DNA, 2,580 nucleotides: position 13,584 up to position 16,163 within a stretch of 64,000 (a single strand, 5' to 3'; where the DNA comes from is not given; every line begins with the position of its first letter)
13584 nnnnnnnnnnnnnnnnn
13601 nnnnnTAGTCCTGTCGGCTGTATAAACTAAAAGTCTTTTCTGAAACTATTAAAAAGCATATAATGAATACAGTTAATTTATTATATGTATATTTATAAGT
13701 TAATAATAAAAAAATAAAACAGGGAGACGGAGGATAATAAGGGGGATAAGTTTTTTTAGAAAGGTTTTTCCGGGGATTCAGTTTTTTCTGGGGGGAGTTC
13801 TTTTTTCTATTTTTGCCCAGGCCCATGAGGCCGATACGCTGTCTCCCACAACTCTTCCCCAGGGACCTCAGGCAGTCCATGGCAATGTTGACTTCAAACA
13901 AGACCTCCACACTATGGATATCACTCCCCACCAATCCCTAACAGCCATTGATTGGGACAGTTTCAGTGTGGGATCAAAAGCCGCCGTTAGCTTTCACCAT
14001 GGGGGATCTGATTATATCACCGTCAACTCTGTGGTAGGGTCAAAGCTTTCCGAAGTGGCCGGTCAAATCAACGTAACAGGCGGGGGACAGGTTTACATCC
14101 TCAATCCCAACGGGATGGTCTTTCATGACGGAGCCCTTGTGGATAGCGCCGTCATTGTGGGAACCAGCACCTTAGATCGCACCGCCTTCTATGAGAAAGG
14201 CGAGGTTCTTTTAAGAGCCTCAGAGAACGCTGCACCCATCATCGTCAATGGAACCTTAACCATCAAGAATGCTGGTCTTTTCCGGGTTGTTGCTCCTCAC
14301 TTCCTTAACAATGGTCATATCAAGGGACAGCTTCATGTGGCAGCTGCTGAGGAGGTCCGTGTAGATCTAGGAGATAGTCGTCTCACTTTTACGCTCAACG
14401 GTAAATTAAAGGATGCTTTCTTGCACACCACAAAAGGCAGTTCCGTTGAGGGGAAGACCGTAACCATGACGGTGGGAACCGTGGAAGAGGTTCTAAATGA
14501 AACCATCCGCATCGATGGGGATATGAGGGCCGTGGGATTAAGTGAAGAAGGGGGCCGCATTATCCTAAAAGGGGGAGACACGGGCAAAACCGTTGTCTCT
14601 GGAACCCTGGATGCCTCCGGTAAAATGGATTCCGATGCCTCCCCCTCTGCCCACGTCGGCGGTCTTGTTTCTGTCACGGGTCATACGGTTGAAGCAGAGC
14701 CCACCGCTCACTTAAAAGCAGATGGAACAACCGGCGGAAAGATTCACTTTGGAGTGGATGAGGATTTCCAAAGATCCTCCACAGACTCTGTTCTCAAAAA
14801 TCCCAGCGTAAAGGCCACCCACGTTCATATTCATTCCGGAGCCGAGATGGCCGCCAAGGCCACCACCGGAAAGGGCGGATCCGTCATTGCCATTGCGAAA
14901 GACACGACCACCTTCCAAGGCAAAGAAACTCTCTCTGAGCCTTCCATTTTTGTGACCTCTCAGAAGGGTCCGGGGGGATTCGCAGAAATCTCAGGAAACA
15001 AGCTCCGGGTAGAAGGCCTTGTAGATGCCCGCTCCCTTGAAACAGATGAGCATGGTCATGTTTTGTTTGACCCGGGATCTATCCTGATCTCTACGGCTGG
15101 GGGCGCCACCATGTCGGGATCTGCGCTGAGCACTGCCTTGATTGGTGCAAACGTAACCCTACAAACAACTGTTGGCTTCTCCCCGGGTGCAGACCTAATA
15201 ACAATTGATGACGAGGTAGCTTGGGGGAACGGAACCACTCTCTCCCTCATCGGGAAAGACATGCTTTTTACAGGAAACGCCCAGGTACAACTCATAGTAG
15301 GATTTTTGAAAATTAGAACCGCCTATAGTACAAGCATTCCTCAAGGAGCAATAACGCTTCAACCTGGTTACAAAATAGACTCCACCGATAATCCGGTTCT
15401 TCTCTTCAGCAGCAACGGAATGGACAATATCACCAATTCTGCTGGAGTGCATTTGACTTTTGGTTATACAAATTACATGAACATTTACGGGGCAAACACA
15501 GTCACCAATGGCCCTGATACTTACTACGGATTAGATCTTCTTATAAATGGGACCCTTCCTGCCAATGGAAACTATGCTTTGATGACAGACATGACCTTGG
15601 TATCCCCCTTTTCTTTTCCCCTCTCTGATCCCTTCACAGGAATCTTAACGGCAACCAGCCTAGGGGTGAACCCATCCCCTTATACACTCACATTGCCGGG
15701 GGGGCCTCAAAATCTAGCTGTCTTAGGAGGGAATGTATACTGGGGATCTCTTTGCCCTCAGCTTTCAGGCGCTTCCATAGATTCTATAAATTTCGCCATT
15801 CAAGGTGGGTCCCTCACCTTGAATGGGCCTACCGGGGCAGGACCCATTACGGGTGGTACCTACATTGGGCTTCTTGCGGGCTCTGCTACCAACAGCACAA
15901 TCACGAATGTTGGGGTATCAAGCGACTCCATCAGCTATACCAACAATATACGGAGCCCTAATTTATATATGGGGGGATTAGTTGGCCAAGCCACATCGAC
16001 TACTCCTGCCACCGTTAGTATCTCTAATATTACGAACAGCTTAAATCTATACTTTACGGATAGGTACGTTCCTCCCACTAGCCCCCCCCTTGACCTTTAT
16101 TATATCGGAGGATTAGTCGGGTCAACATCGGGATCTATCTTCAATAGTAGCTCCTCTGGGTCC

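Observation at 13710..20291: Orphan giant TpsA/FhaB-type exoprotein with an unusual repeat body and no adjacent TpsB transporter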

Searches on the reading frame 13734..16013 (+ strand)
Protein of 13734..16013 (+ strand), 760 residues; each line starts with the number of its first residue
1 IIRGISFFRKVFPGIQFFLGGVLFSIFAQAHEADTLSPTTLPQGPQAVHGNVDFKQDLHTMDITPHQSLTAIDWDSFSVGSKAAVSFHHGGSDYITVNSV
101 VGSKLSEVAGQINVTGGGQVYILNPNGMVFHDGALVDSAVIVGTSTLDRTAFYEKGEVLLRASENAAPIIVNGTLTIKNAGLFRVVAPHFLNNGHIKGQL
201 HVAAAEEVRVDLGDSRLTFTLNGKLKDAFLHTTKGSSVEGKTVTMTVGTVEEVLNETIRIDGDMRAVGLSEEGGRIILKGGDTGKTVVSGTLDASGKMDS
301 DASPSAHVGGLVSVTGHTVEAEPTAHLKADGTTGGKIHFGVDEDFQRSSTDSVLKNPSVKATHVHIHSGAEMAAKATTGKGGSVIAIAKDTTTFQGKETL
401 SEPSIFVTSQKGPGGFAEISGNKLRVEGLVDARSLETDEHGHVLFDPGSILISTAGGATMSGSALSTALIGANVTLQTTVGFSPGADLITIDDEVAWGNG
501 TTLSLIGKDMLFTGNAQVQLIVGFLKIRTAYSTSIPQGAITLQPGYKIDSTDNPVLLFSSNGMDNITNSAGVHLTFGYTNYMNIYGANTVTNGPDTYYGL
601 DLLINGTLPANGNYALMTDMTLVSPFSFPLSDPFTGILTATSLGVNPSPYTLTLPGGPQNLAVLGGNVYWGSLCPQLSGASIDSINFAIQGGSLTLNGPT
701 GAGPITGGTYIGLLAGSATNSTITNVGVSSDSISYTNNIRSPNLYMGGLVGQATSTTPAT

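Call 79: predict_structure(alignment_id=A4)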
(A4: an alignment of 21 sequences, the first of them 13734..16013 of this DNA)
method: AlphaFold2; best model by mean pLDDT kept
length: 760 residues; sequences in the alignment: 21
mean_pLDDT: 72.7   pTM: 0.71
mean pLDDT of the five models: 72.7, 71.4, 69.1, 68.5, 62.0
residues with pLDDT >= 90: 183; 70-90: 254; 50-70: 198; < 50: 125
segments of 3 or more residues with pLDDT < 50: 1-3, 17-34, 482-484, 562-564, 569-613, 615-631, 635-658
pLDDT, mean of each block of 10 residues (from residue 1): 56 54 42 68 93 93 93 94 94 90 91 88 93 86 85 81 83 80 78 87 81 58 71 81 74 66 73 79 88 74 59 94 93 89 83 86 93 87 93 77 82 89 84 80 89 84 88 83 64 87 84 82 75 58 72 61 52 44 40 40 44 48 43 47 37 45 59 55 55 55 63 63 62 59 62 61
secondary structure, 60 per line:
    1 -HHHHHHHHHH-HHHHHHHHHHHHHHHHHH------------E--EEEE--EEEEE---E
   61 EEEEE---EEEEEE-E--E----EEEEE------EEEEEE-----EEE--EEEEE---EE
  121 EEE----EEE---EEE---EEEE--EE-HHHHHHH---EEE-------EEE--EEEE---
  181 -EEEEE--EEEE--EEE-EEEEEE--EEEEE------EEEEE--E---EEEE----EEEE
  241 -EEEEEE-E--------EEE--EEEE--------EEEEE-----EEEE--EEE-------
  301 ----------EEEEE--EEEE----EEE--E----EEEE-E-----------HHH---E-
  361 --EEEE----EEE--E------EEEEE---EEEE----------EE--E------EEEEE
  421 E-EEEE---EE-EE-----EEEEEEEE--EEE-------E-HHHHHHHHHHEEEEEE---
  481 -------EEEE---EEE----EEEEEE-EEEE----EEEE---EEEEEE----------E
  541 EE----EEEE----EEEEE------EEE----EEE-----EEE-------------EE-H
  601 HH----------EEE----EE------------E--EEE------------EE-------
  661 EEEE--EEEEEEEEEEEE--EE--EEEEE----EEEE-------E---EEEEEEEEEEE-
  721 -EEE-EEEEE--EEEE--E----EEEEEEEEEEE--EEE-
elements in order (helices of 4 or more, strands of 3 or more residues): H2-11 H13-30 E46-49 E52-56 E60-65 E69-74 E84-88 E95-100 E106-108 E111-115 E119-123 E128-130 E134-136 E140-143 H149-155 E159-161 E169-171 E174-177 E182-186 E189-192 E195-197 E199-204 E207-211 E218-222 E229-232 E237-240 E242-247 E258-260 E263-266 E275-279 E285-288 E291-293 E311-315 E318-321 E326-328 E336-339 E363-366 E371-373 E383-387 E391-394 E416-421 E423-426 E440-447 E450-452 H462-471 E472-477 E488-491 E495-497 E502-507 E509-512 E517-520 E524-529 E540-542 E547-550 E555-559 E566-568 E573-575 E581-583 E613-615 E637-639 E661-664 E667-678 E685-689 E694-697 E709-719 E722-724 E726-730 E733-736 E744-754 E757-759
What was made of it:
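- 13734..13823 (+): Sec-type signal peptide, aa 1-30: (M)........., then a hydrophobic core, then AQA|HE. The region is modelled as an N-terminal helix detached from the fold (call 79).
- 13851..14633 (+): TPS (two-partner secretion) domain, aa about 40-300, with the NPNG motif at aa 124. AF2 pLDDT 80-94 (call 79).
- On TpsA passenger of two-partner (type Vb) secretion: AF2 gives pLDDT mostly 80-94 for aa 40-530, modelled as a beta-helix (call 79).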

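Call 81: fold_search(model_id=the predicted structure, library=pdb)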
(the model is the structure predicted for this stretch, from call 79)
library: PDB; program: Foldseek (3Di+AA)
matches with E <= 10: 93; with E <= 0.001: 14
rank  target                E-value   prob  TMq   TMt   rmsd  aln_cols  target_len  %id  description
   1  8vbb_A                8.1e-20  1.00  0.59  0.45   9.1       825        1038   19  The secreted adhesin EtpA of Enterotoxigenic Escherichia coli in complex with the mouse mAb 1G05 (released 2024-09-04)
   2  8cpk_B                1.7e-16  1.00  0.43  0.83   4.1       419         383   24  Crystal structure of EtpA secretion domain from Enterotoxigenic Escherichia coli (released 2024-01-10)
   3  8cpk_A                3.0e-15  1.00  0.44  0.85   3.1       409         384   26  Crystal structure of EtpA secretion domain from Enterotoxigenic Escherichia coli (released 2024-01-10)
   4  2odl                  1.6e-12  1.00  0.38  0.74   5.9       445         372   17  Crystal structure of the HMW1 secretion domain from Haemophilus influenzae (released 2007-08-21)
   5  4rm6                  4.9e-12  1.00  0.42  0.41  12.5       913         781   13  Crystal structure of Hemopexin Binding Protein (released 2016-05-18)
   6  4rt6_A                2.4e-11  1.00  0.30  0.29  16.2       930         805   12  Structure of a complex between hemopexin and hemopexin binding protein (released 2016-05-18)
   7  4i84_B                1.1e-09  1.00  0.28  0.72   6.9       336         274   18  The crystal structure of the Haemophilus influenzae HxuA secretion domain involved in the two-partner secretion pathwa (released 2013-11-13)
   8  4i84_A                5.1e-09  1.00  0.28  0.66   6.9       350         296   18  The crystal structure of the Haemophilus influenzae HxuA secretion domain involved in the two-partner secretion pathwa (released 2013-11-13)
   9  1rwr                  3.6e-04  1.00  0.24  0.53   7.9       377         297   13  Crystal structure of filamentous hemagglutinin secretion domain (released 2004-04-13)
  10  6q0p                  5.7e-04  1.00  0.21  0.60   7.1       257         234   16  P. mirabilis hemolysin A mutant - Y134S (released 2020-08-05)
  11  4w8s                  6.9e-04  1.00  0.21  0.61   4.4       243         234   16  Crystal structure of truncated hemolysin A Q125S/Y134S from P. mirabilis at 1.5 Angstroms resolution (released 2015-10-07)
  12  4w8r                  7.6e-04  1.00  0.23  0.66   4.5       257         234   15  Crystal structure of hemolysin A Y134F from P. mirabilis at 1.5 Angstroms resolution (released 2015-10-07)
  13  5keh                  9.1e-04  1.00  0.22  0.61   7.8       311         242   16  Truncated hemolysin A from P. mirabilis at 2.0 Angstroms resolution crystallized in a high salt condition (released 2017-03-22)
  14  3fy3                  1.0e-03  1.00  0.23  0.67   4.5       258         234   16  Crystal structure of truncated hemolysin A from P. mirabilis (released 2009-06-02)
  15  6pyk                  1.0e-03  1.00  0.21  0.57   7.1       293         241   15  P. mirabilis hemolysin A mutant - F80L (released 2020-08-05)
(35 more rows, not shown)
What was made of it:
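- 13851..14633 (+): Foldseek matches EtpA 8vbb at 8e-20 and 8cpk with target TM 0.85, plus HMW1 2odl, HxuA, FHA 1rwr and HpmA (call 81).
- On TpsA passenger of two-partner (type Vb) secretion: The model superposes on EtpA, HMW1, HxuA, FHA and HpmA secretion domains (call 81).
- Closest known: FhaB/FHA of Bordetella. Same: It is a giant TpsA adhesin with an N-terminal TPS domain and a beta-helical shaft (1rwr match at 3.6e-4, call 81).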
